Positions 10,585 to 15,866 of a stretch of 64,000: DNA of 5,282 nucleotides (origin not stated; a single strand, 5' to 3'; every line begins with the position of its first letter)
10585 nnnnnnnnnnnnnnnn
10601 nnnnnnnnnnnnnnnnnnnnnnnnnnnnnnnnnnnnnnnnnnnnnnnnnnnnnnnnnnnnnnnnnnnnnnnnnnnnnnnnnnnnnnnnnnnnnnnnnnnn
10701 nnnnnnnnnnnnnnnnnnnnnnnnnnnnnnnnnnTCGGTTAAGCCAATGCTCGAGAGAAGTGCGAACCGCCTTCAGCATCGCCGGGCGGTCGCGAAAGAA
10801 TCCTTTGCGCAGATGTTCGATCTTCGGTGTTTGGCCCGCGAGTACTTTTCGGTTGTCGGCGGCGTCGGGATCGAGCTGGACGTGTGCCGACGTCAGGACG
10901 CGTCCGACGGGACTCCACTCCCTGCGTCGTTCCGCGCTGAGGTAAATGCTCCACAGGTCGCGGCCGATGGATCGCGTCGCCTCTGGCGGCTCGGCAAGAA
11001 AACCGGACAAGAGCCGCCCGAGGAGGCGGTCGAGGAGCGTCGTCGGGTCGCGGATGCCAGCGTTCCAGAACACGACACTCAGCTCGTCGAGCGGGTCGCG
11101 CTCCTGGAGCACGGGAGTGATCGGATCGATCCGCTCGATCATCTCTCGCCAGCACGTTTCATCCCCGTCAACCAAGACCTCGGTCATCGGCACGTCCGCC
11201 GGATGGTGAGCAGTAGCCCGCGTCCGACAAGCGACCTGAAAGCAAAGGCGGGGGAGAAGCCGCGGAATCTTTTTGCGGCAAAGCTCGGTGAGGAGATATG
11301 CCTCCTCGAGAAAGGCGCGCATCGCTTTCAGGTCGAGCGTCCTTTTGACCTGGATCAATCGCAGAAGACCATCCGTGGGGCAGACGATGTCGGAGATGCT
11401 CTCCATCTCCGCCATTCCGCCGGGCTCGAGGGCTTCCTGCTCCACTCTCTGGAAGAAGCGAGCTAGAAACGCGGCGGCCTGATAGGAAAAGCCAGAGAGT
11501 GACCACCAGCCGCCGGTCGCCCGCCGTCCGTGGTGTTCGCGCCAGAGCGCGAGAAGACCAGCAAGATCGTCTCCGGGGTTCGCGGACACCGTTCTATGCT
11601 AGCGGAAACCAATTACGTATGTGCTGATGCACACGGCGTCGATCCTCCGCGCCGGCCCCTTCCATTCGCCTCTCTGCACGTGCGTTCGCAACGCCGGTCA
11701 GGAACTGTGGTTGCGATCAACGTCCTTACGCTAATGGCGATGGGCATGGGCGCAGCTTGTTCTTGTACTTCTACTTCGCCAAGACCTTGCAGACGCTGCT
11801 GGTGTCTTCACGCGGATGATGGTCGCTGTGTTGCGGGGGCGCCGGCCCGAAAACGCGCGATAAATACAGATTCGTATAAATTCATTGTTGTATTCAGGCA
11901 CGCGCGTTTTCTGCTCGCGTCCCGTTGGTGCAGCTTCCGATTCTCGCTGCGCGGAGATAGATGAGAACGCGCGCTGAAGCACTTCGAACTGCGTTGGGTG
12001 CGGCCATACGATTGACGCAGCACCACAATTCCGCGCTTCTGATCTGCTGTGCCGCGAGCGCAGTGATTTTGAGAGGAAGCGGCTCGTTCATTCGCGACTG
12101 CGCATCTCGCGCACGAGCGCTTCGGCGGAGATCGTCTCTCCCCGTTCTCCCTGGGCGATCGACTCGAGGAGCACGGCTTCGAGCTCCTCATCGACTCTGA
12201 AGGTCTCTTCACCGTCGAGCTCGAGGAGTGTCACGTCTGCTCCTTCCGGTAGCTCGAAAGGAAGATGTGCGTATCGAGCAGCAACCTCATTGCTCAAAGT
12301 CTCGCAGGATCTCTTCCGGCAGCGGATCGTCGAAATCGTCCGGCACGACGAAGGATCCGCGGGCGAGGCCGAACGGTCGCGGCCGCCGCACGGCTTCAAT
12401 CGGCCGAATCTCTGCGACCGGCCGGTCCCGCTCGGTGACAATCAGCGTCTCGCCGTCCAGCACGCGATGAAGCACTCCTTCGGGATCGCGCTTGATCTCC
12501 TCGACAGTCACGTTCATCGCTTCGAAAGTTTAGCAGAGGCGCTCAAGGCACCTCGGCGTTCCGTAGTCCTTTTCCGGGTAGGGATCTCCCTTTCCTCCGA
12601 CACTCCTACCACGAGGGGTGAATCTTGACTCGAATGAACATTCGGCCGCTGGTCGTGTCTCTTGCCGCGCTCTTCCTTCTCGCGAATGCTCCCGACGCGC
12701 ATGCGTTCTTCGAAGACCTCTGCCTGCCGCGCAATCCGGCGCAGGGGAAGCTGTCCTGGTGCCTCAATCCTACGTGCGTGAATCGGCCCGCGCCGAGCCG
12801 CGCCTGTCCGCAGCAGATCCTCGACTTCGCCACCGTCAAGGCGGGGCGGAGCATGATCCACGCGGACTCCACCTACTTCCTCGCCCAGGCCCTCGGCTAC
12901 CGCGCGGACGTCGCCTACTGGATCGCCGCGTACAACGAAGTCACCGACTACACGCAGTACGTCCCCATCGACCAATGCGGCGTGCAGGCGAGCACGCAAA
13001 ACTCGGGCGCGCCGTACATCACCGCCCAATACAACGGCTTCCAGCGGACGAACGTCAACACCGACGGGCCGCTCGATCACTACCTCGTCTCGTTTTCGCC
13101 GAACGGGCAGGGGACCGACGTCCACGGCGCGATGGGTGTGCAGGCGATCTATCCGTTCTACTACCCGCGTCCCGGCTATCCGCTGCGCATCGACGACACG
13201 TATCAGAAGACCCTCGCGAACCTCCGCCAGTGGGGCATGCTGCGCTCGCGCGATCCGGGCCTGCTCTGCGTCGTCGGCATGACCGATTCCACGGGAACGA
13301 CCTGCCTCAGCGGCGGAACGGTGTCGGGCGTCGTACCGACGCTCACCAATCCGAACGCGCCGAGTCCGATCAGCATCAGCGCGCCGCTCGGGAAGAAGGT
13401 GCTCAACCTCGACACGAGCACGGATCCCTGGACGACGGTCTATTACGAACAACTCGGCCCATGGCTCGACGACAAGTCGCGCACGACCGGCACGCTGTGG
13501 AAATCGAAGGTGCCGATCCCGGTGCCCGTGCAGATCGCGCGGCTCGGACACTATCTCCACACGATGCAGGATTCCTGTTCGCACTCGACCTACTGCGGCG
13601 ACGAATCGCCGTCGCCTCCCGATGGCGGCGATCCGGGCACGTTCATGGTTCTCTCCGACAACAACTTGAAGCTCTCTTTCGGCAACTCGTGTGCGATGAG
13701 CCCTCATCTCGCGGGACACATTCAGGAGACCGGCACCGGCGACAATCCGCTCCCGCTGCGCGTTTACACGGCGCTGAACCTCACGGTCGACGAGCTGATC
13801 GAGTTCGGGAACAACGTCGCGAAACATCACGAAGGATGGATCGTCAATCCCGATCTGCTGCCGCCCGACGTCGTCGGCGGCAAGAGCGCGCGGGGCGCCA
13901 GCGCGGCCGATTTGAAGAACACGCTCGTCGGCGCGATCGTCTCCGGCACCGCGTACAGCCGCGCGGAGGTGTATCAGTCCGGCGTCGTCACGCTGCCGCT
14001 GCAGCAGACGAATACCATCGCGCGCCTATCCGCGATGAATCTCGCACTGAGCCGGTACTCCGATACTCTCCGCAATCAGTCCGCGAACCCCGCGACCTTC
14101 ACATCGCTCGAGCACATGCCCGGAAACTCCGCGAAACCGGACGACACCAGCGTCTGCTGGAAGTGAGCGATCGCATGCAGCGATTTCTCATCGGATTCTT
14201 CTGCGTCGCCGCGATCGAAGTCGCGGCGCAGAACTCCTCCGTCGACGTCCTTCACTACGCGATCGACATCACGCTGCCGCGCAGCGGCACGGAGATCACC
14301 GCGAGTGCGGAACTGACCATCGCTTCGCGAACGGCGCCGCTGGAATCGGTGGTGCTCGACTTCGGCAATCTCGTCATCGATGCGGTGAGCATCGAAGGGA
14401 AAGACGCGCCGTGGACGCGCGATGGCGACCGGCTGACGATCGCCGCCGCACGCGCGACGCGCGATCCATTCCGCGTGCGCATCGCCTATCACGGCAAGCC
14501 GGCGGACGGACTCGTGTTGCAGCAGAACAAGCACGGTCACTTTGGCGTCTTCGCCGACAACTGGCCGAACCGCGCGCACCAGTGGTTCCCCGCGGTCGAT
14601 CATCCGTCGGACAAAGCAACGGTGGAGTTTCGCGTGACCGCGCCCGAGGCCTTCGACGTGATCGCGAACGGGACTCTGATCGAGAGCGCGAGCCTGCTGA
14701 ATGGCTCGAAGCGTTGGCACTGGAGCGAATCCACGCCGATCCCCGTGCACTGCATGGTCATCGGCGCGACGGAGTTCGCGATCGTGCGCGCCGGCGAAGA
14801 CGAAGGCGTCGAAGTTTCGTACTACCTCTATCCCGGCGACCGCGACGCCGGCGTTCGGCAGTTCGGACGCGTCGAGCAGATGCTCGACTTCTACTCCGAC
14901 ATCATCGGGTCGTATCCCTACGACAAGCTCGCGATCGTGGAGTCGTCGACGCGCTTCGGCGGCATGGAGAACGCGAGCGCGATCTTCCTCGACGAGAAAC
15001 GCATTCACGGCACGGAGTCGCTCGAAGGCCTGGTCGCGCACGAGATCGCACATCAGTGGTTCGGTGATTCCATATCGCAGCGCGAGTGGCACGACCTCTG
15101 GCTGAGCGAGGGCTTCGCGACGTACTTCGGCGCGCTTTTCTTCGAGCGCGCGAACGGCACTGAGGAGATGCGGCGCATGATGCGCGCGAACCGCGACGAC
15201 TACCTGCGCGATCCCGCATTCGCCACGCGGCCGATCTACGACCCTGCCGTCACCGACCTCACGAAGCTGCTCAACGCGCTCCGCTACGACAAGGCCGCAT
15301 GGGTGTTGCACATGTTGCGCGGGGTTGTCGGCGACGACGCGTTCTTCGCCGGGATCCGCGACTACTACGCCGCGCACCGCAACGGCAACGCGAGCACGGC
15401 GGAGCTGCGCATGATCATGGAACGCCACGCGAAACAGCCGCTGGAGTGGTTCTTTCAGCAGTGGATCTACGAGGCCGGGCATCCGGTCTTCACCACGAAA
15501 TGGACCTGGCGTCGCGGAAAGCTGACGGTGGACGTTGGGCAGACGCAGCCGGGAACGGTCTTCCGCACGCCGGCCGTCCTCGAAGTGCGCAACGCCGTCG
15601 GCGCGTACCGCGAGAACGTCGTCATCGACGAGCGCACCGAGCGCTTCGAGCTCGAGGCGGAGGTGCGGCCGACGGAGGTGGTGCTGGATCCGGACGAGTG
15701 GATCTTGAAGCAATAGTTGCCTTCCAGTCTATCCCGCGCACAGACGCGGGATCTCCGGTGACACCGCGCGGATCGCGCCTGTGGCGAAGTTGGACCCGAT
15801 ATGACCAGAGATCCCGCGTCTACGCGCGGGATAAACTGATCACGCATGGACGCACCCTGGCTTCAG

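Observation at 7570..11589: Orphan 1339-aa STAND NTPase with nuclease-like N-terminus, helical repeat sensor and OB-like tail: candidate undescribed Avs-like defence gene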

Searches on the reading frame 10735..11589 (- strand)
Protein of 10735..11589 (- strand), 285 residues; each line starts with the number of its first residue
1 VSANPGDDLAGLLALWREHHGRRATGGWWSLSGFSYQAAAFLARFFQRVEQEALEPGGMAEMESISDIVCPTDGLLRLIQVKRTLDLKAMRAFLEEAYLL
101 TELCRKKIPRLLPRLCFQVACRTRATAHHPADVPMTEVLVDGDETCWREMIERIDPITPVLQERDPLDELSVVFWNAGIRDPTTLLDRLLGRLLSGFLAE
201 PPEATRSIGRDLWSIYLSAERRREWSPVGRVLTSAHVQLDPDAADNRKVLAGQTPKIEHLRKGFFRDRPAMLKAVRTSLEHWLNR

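Call 26: search_solved_structures(query=A1, max_evalue=10, show_alignments=3)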
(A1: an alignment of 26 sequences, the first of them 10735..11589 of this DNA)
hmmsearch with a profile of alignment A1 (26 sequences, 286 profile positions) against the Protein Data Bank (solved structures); distinct sequences matched with E-value up to 10: 7.
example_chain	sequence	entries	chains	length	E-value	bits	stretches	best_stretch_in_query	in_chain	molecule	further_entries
8zue_A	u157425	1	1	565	0.016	18.1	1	24-87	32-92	Anti-bacteriophage protein A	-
3l7m_A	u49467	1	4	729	0.21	14.4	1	153-237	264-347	Teichoic acid biosynthesis protein F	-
3l7i_A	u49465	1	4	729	0.21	14.4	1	153-237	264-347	Teichoic acid biosynthesis protein F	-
3l7j_A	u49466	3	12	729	0.21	14.4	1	153-237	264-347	Teichoic acid biosynthesis protein F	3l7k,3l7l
4mlk_A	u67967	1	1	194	0.35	13.6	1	172-221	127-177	CT584 protein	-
9ux7_C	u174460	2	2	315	0.36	13.6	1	25-82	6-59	Lamassu protein LmuA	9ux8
4nhj_A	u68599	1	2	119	1.3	11.8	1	161-234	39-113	DNA-binding transcriptional regulator RstA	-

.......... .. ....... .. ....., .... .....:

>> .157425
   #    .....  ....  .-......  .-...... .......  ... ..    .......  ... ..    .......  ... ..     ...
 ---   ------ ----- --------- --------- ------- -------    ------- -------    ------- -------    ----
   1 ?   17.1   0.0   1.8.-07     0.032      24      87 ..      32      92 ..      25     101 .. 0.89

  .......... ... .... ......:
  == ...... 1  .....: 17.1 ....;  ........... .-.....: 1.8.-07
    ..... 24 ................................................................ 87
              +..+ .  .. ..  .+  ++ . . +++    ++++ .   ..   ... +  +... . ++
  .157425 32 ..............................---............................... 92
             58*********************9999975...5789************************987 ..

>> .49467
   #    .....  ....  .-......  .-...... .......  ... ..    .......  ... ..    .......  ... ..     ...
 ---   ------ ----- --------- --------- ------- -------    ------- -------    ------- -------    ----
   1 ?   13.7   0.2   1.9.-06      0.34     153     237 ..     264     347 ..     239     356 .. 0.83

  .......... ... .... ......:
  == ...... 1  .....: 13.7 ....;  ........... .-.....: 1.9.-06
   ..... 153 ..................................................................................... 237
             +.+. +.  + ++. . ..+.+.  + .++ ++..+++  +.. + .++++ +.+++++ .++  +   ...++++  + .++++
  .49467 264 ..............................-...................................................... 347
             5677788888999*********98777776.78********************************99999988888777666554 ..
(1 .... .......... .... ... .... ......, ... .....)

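Call 27: search_protein_families(library=pfam, alignment_id=A1, max_evalue=0.1)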
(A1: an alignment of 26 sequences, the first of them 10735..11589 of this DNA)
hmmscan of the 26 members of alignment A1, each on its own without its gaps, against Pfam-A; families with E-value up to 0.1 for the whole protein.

A. member 1, window:10735-11589:- (285 aa): 0 families

B. families by the number of members that match (of 26 scanned): 6 families
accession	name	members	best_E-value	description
PF14130.12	Cap4_nuclease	4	3.1e-06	Cap4, dsDNA endonuclease domain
PF20247.3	DUF6602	1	0.0036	Domain of unknown function (DUF6602)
PF01628.27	HrcA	1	0.0081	HrcA protein C terminal domain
PF02947.19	Flt3_lig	1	0.018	flt3 ligand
PF19034.5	RnlA-toxin_DBD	1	0.022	RNase LS, bacterial toxin DBD domain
PF22667.2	Lon_lid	1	0.068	Lon protease AAA+ ATPase lid domain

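Call 35: predict_structure(alignment_id=A1)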
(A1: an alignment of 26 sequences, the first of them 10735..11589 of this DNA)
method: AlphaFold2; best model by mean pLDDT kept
length: 285 residues; sequences in the alignment: 26
mean_pLDDT: 80.9   pTM: 0.63
mean pLDDT of the five models: 80.9, 80.5, 79.8, 77.0, 74.2
residues with pLDDT >= 90: 88; 70-90: 146; 50-70: 39; < 50: 12
segments of 3 or more residues with pLDDT < 50: 26-32
pLDDT, mean of each block of 10 residues (from residue 1): 60 78 51 66 81 74 53 75 89 93 92 89 90 94 95 92 83 89 91 72 78 93 79 73 84 84 80 85 86
secondary structure, 60 per line:
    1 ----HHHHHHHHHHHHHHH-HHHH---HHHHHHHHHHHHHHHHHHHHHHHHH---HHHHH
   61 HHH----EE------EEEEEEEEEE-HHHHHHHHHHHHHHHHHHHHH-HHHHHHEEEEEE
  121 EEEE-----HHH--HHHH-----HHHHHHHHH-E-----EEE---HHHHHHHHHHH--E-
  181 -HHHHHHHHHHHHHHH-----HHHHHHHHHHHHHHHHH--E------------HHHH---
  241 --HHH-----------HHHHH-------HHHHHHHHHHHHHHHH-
elements in order: H5-19 H21-24 H28-52 H56-63 E76-85 H87-107 H109-114 E115-124 H135-138 H144-152 E160-162 H166-176 H182-196 H202-218 H234-237 H257-261 H269-284

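Call 43: fold_search(model_id=the predicted structure, library=pdb)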
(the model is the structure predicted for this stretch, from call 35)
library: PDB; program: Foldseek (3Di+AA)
matches with E <= 10: 393; with E <= 0.001: 0
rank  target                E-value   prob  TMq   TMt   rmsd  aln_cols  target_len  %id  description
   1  2wtx_B                4.6e-02  0.35  0.17  0.12  14.9       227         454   14  Insight into the mechanism of enzymatic glycosyltransfer with retention through the synthesis and analysis of bisubstr (released 2010-02-23)
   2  5tvg_A                5.1e-02  0.57  0.24  0.16  12.2       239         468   14  Crystal structure of an alpha,alpha-trehalose-phosphate synthase (UDP-forming) from Burkholderia vietnamiensis (released 2016-11-16)
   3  1gz5_A                8.0e-02  0.35  0.20  0.14  13.4       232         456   13  Trehalose-6-phosphate synthase. OtsA (released 2003-02-07)
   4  1gz5_B                9.8e-02  0.28  0.18  0.12  14.9       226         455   14  Trehalose-6-phosphate synthase. OtsA (released 2003-02-07)
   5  1uqu_B                1.2e-01  0.21  0.17  0.12  14.8       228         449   14  Trehalose-6-phosphate from E. coli bound with UDP-glucose. (released 2003-11-13)
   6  5tvg_C                1.3e-01  0.41  0.24  0.17  12.1       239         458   12  Crystal structure of an alpha,alpha-trehalose-phosphate synthase (UDP-forming) from Burkholderia vietnamiensis (released 2016-11-16)
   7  2wtx_C                1.3e-01  0.21  0.18  0.12  14.7       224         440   14  Insight into the mechanism of enzymatic glycosyltransfer with retention through the synthesis and analysis of bisubstr (released 2010-02-23)
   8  9nxx_D                1.4e-01  0.89  0.34  0.27  12.3       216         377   10  LmuA_conformation 1 (released 2025-12-17)
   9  5huu_B                1.4e-01  0.44  0.24  0.17  11.1       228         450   13  Structure of Candida albicans trehalose-6-phosphate synthase in complex with UDP and glucose-6-phosphate (released 2017-05-03)
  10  5uof_A                1.4e-01  0.38  0.23  0.16  11.5       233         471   12  Crystal structure of alpha,alpha-trehalose 6-phosphate sythase from Burkholderia multivorans (released 2017-02-15)
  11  5uof_B                1.4e-01  0.35  0.23  0.16  12.7       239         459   12  Crystal structure of alpha,alpha-trehalose 6-phosphate sythase from Burkholderia multivorans (released 2017-02-15)
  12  5v0t_B                1.5e-01  0.44  0.25  0.18  11.7       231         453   11  Crystal structure of an alpha,alpha-trehalose-phosphate synthase (UDP-forming) from Burkholderia xenovorans in complex (released 2017-04-05)
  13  5v0t_C                1.7e-01  0.44  0.26  0.18  11.5       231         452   10  Crystal structure of an alpha,alpha-trehalose-phosphate synthase (UDP-forming) from Burkholderia xenovorans in complex (released 2017-04-05)
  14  5hxa                  1.7e-01  0.35  0.22  0.16  11.5       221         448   14  Crystal structure of an UDP-forming alpha, alpha-terhalose-phosphate synthase from Burkholderia xenovorans (released 2016-02-10)
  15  1uqu_A                1.7e-01  0.20  0.17  0.12  14.9       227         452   14  Trehalose-6-phosphate from E. coli bound with UDP-glucose. (released 2003-11-13)
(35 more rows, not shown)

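Call 44: search_protein_families(library=padloc, alignment_id=A1, max_evalue=0.1)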
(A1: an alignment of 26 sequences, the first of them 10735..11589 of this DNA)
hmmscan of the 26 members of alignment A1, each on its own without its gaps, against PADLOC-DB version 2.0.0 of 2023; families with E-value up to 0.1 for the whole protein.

A. member 1, window:10735-11589:- (285 aa): 1 family
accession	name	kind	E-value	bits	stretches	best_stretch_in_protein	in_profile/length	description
PDLC03848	LmuA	-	0.0014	17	1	30-84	12-64/373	-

B. families by the number of members that match (of 26 scanned): 8 families
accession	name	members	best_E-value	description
PDLC03848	LmuA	18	3.5e-08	-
PDLC01495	PD_DExK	3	0.00012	"CAS-I,CAS-II,CAS-III,CAS-IV,CAS-V,CAS-VI; associated"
PDLC00243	LmuA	1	0.0016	DUF4297 domain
PDLC03849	LmuA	1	0.0068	-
PDLC03239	MTase_II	1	0.016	Type II methyltransferase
PDLC00241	LmuA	1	0.029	DUF4297 domain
PDLC04784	PDC-M72B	1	0.032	-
PDLC03109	Specificity_I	1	0.06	Type I specificity subunit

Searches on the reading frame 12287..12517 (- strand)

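Call 10: search_protein_families(library=pfam, proteins=[window:12287-12517:-], max_evalue=0.001)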
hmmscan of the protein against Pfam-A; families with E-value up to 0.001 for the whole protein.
window:12287-12517:- (76 aa): 1 family
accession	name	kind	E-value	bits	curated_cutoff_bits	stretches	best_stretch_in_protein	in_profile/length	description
PF02604.26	PhdYeFM_antitox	-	0.0002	21.5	29.8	1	3-42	4-44/74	Antitoxin Phd_YefM, type II toxin-antitoxin system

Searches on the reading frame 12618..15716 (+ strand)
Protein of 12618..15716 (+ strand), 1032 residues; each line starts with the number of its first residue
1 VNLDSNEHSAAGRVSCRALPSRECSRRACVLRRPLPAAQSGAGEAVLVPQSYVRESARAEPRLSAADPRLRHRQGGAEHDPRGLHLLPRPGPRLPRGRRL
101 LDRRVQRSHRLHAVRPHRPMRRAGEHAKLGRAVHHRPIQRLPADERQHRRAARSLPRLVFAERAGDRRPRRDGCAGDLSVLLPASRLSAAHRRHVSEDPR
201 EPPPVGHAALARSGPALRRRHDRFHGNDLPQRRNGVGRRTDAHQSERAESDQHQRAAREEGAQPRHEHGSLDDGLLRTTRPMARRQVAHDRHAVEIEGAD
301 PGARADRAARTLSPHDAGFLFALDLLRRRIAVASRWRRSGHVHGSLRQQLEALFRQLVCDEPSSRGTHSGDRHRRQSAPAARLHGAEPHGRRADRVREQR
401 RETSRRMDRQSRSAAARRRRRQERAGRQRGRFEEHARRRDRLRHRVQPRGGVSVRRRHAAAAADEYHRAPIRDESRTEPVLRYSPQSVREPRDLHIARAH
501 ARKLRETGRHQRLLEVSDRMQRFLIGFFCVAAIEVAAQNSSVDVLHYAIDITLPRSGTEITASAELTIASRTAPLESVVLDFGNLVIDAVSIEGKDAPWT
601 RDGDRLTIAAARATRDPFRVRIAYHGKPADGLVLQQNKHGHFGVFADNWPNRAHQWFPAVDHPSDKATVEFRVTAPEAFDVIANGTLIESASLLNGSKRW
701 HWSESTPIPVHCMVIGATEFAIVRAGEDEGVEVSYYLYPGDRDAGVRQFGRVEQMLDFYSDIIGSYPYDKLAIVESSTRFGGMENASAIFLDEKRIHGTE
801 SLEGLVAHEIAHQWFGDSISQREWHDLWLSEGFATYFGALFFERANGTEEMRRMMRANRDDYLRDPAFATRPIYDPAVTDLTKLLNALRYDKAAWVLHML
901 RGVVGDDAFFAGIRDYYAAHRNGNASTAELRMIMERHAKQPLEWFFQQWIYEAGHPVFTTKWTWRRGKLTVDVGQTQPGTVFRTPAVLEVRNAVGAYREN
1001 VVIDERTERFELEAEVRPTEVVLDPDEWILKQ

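Call 10: search_protein_families(library=pfam, proteins=[window:12618-15716:+], max_evalue=0.001)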
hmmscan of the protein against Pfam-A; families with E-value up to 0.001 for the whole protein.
window:12618-15716:+ (1032 aa): 2 families
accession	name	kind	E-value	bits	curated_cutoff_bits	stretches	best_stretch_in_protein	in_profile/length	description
PF01433.26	Peptidase_M1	-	4.1e-36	125.1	27.7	1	751-949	5-218/218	Peptidase family M1 domain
PF17900.6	Peptidase_M1_N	-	2.7e-13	50.9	25.8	1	546-709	4-183/186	Peptidase M1 N-terminal domain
